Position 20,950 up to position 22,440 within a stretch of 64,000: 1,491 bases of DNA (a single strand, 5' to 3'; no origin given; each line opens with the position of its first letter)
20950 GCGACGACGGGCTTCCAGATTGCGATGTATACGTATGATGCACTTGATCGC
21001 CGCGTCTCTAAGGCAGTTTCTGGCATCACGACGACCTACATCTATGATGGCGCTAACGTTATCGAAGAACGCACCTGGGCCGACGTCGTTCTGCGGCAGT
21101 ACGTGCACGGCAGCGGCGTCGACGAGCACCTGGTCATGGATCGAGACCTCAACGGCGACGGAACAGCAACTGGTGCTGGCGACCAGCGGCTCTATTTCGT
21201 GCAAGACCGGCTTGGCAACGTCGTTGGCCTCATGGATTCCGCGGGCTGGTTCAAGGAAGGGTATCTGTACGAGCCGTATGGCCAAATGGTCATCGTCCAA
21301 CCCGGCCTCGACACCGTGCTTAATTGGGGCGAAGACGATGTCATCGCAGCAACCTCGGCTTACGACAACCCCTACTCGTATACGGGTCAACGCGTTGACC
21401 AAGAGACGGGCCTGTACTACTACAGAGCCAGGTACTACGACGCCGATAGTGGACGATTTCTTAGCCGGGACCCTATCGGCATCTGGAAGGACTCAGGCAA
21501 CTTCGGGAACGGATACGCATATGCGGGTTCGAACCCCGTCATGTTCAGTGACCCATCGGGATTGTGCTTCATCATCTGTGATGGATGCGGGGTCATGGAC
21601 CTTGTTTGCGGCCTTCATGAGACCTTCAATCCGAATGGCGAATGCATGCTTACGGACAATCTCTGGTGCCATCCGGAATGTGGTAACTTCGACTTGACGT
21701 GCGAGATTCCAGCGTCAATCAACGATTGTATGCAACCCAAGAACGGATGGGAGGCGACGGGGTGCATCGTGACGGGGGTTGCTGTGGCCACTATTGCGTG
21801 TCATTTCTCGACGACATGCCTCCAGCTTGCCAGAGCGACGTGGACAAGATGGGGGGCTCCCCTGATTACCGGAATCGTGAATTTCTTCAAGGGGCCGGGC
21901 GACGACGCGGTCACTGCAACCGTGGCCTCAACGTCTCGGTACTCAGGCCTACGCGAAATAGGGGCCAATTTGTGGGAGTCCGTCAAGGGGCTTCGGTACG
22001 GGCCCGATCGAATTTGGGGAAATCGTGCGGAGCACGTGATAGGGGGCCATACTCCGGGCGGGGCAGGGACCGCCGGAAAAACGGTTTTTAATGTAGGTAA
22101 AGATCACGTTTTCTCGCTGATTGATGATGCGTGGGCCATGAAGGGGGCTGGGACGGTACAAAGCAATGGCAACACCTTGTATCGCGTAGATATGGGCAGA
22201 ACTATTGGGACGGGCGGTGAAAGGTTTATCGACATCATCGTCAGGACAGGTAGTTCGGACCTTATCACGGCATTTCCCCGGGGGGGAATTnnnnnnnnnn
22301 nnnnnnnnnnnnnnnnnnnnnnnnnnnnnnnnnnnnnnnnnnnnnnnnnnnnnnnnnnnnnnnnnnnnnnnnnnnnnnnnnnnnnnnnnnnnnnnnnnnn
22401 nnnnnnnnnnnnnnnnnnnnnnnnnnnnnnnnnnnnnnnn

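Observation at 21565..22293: Unassigned C-terminal toxin domain preceded by a 12-Cys module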

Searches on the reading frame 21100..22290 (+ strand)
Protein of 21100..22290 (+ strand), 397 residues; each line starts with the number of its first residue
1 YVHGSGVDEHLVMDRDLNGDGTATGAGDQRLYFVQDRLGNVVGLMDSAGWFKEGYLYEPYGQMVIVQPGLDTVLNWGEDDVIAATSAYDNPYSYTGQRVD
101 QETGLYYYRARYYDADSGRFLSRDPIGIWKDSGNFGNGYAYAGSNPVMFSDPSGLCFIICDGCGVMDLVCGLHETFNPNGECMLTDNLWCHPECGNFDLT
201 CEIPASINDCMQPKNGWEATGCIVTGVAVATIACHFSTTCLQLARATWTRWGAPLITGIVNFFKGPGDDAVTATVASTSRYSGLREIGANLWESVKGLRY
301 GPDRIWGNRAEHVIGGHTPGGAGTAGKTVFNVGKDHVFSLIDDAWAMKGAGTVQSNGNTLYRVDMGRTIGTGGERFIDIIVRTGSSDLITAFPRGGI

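Call 3: search_protein_families(library=pfam, proteins=[window:21100-22290:+], max_evalue=1)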
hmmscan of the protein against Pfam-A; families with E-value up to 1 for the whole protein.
window:21100-22290:+ (397 aa): 0 families

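Call 4: search_protein_families(library=ncbifam, proteins=[window:21100-22290:+], max_evalue=1)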
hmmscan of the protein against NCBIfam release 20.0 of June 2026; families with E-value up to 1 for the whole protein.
window:21100-22290:+ (397 aa): 2 families
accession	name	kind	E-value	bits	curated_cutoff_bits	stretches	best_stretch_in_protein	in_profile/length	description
TIGR03696.1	Rhs_assc_core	domain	1.4e-22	80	32.5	1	76-155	4-76/76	RHS repeat-associated core domain-containing protein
NF041261.1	RHS_core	equivalog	1.7e-09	36.1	2000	1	76-155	1187-1261/1261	RHS element core protein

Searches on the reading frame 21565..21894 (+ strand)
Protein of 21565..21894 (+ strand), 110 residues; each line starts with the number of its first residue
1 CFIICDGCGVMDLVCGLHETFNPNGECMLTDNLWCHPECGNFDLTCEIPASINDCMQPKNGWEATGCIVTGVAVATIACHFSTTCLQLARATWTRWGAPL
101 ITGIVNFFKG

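Call 77: find_related_loci(query=window:21565-21894:+, collection=metagenome_contigs, flank=3000)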
Query window:21565-21894:+ (110 aa) in metagenome_contigs; peptide patterns used: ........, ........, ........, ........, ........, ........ (x = any residue, [..] = any of these).
202 stretches matched a pattern, but none encodes a relative of the query by tblastn (E <= 1e-3).

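Call 93: search_dna_similar(query=window:21565-21894:+, collection=plasmids, mode=protein, max_evalue=10, max_rows=15)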
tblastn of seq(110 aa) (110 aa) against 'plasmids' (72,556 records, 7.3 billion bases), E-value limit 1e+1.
Records with a match: 6; places in all: 6; records where one place covers at least 80% of the query: 0.
Best place of each record, by identity: 60-80% 1; <60% 5.
By first word of the organism name: Streptomyces 6.
By predicted mobility (MOB-suite, as given by PLSDB): non-mobilizable 3; mobilizable 3.
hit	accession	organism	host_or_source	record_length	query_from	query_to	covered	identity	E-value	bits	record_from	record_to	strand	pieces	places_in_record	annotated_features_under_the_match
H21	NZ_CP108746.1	Streptomyces sp. NBC_00963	-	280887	38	106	63%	31.9%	5e-1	36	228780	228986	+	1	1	none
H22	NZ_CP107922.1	Streptomyces sp. NBC_00440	-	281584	38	106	63%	31.9%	5e-1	36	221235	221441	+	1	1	none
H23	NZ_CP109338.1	Streptomyces sp. NBC_00455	-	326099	38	106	63%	31.9%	5e-1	36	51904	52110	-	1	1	none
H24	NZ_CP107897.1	Streptomyces sp. NBC_00466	-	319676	38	99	56%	33.9%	3e-1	37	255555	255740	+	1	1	none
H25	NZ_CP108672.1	Streptomyces sp. NBC_01023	-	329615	38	99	56%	33.9%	3e-1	37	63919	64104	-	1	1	none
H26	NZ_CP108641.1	Streptomyces anulatus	-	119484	85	103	17%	68.4%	7e+0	33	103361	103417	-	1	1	hypothetical protein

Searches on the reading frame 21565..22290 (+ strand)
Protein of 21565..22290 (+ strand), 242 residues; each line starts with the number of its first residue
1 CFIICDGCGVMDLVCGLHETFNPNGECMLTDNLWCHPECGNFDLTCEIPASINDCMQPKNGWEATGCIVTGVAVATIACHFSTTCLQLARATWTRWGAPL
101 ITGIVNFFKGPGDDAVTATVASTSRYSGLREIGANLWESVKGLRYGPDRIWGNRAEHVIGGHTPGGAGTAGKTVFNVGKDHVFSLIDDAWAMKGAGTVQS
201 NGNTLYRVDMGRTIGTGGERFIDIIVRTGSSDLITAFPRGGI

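Call 3: search_protein_families(library=pfam, proteins=[window:21565-22290:+], max_evalue=1)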
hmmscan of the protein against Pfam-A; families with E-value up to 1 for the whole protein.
window:21565-22290:+ (242 aa): 0 families

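Call 4: search_protein_families(library=ncbifam, proteins=[window:21565-22290:+], max_evalue=1)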
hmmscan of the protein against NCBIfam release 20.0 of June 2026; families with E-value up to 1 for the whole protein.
window:21565-22290:+ (242 aa): 1 family
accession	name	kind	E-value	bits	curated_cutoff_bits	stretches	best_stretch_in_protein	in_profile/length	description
NF049857.1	InaC_CT813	equivalog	0.28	11.1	200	1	60-94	65-100/241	inclusion membrane protein InaC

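Call 5: search_solved_structures(query=window:21565-22290:+, max_evalue=10, show_alignments=2)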
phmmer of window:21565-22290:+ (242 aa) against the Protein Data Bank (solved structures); distinct sequences matched with E-value up to 10: 0.

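Call 6: find_homologous_proteins(query=window:21565-22290:+, max_evalue=0.01)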
Query window:21565-22290:+: 458 candidates shared short words with the query, none scored E <= 0.01.

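Call 16: search_protein_representatives(protein=window:21565-22290:+)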
Query: 242 residues. Proteins with E-value up to 0.001 (for the whole library): 535; up to 1e-10: 227; up to 1e-30: 0. The best 150 are listed.
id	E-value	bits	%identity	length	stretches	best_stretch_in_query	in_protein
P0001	6.6e-28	114.1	49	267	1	120-238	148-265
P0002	1.0e-26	110.2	48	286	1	109-240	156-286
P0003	3.3e-24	102.0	38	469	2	130-240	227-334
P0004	4.4e-24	101.6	41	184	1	98-238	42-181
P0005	1.3e-23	100.0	49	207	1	127-238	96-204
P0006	3.9e-23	98.5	43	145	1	121-238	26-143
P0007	1.4e-21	93.4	43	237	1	118-238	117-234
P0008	1.7e-21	93.1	48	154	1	126-240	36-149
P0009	3.5e-21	92.1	45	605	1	125-238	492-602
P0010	4.5e-21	91.7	41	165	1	89-239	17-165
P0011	1.1e-20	90.4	42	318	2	133-239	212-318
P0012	7.6e-20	87.7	47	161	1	129-238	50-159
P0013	7.9e-20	87.6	44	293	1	125-238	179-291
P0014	8.3e-20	87.6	44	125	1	127-238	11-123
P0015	1.4e-19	86.8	41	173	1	100-239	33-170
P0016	1.6e-19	86.6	48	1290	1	131-238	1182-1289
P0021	3.5e-19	85.5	44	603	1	132-238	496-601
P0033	2.2e-18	82.9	43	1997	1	122-240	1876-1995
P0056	9.5e-17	77.5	43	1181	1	131-238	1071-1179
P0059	1.2e-16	77.2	41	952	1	116-238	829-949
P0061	1.4e-16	77.0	44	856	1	105-238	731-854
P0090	4.3e-15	72.1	47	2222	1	119-240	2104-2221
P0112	2.5e-14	69.6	43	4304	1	132-238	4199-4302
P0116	3.0e-14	69.3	43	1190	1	131-238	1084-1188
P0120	4.1e-14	68.9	41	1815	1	126-238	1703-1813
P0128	6.6e-14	68.2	40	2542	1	125-238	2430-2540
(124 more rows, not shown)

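Call 18: predict_structure(protein=window:21565-22290:+)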
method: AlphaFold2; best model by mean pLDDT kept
length: 242 residues; sequences in the alignment: 1
mean_pLDDT: 31.6   pTM: 0.23
mean pLDDT of the five models: 31.6, 28.2, 27.5, 26.0, 25.7
residues with pLDDT >= 90: 0; 70-90: 0; 50-70: 0; < 50: 242
segments of 3 or more residues with pLDDT < 50: 1-242
pLDDT, mean of each block of 10 residues (from residue 1): 26 34 36 31 30 30 24 29 28 28 31 30 30 34 27 25 25 29 31 37 45 39 42 37 29
secondary structure, 60 per line:
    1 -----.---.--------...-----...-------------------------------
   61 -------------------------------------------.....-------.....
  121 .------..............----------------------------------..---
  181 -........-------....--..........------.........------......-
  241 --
elements in order: E19-21 E27-29 E104-108 E116-121 H128-141 H182-189 E197-200 E203-212 E219-227 E234-239

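Call 26: search_protein_families(library=pfam, proteins=[P0033, P0090, P0016, P0056, P0059, P0061, P0009, P0021], max_evalue=0.0001)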
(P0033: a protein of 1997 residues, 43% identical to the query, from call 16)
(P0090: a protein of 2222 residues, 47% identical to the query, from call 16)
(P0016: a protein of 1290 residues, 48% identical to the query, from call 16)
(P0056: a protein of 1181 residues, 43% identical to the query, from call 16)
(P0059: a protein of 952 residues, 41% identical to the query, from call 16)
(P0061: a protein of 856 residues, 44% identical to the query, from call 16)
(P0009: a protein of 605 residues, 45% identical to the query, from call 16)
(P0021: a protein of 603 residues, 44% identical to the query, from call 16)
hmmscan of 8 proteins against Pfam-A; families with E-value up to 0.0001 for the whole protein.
P0033 (1997 aa): 3 families
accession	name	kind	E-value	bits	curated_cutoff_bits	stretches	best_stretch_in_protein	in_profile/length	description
PF05593.20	RHS_repeat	-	1.6e-71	235.9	22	3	882-917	2-37/38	RHS Repeat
PF20148.4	DUF6531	-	2.9e-12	47.2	24.1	1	183-264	2-72/74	Domain of unknown function (DUF6531)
PF20041.5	DUF6443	-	5.8e-09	36.7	27.8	0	902-957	29-86/137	Domain of unknown function (DUF6443)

P0090 (2222 aa): 1 family
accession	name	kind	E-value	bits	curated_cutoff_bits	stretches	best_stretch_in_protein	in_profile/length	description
PF05593.20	RHS_repeat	-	2.9e-20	72.6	22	1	1098-1134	2-38/38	RHS Repeat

P0016 (1290 aa): 1 family
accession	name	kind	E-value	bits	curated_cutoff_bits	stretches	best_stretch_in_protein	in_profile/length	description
PF05593.20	RHS_repeat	-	1.1e-26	93.1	22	0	363-396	2-35/38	RHS Repeat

P0056 (1181 aa): 6 families
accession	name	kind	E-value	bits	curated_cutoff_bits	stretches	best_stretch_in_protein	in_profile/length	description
PF07591.16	PT-HINT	-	5.3e-30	104.9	27.7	1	932-1059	2-136/137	Pretoxin HINT domain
PF00092.34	VWA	-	1.2e-21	78.1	23.8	1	490-646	1-170/174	von Willebrand factor type A domain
PF13519.12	VWA_2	-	3e-18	66.8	27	1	491-592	1-107/107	von Willebrand factor type A domain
PF13768.12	VWA_3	-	3e-14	53.8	27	1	490-635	2-153/155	von Willebrand factor type A domain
PF18884.5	TSP3_bac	-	2e-12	47.2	25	0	726-746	1-21/22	Bacterial TSP3 repeat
PF13403.11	Hint_2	-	1.2e-07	32.7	28.4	1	925-967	2-44/147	Hint domain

P0059 (952 aa): 0 families

P0061 (856 aa): 0 families

P0009 (605 aa): 0 families

P0021 (603 aa): 0 families

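Call 27: search_protein_families(library=pfam, proteins=[P0112, P0128, P0120, P0116], max_evalue=0.0001)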
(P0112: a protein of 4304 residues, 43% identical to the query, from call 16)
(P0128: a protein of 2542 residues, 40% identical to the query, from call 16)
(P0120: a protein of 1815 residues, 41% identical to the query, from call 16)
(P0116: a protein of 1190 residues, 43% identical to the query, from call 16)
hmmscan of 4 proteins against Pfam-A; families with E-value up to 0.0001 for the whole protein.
P0112 (4304 aa): 4 families
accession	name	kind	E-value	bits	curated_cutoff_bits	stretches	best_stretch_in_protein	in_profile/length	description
PF05860.19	TPS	-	4e-49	168.2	33.5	1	68-326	1-248/252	TPS secretion domain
PF13018.11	ESPR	-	8.2e-11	42.6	25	1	1-49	1-48/50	Extended Signal Peptide of Type V secretion system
PF05594.20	Fil_haemagg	-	2e-10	41.6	21.5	0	1947-2024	3-72/72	Haemagglutinin repeat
PF04829.18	PT-VENN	-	2.3e-07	31.3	20.3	1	3929-3969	12-51/52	Pre-toxin domain with VENN motif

P0128 (2542 aa): 3 families
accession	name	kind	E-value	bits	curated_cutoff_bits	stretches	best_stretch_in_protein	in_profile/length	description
PF05593.20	RHS_repeat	-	1.1e-42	144.1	22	1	1507-1544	1-38/38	RHS Repeat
PF20148.4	DUF6531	-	3.9e-12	46.8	24.1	1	569-643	1-74/74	Domain of unknown function (DUF6531)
PF07591.16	PT-HINT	-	1.6e-11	45.1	27.7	1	2348-2425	53-136/137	Pretoxin HINT domain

P0120 (1815 aa): 0 families

P0116 (1190 aa): 1 family
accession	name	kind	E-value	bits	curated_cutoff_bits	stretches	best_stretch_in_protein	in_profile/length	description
PF13332.12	Fil_haemagg_2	-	2.6e-60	203.8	22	2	339-512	1-170/170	Hemagglutinin repeat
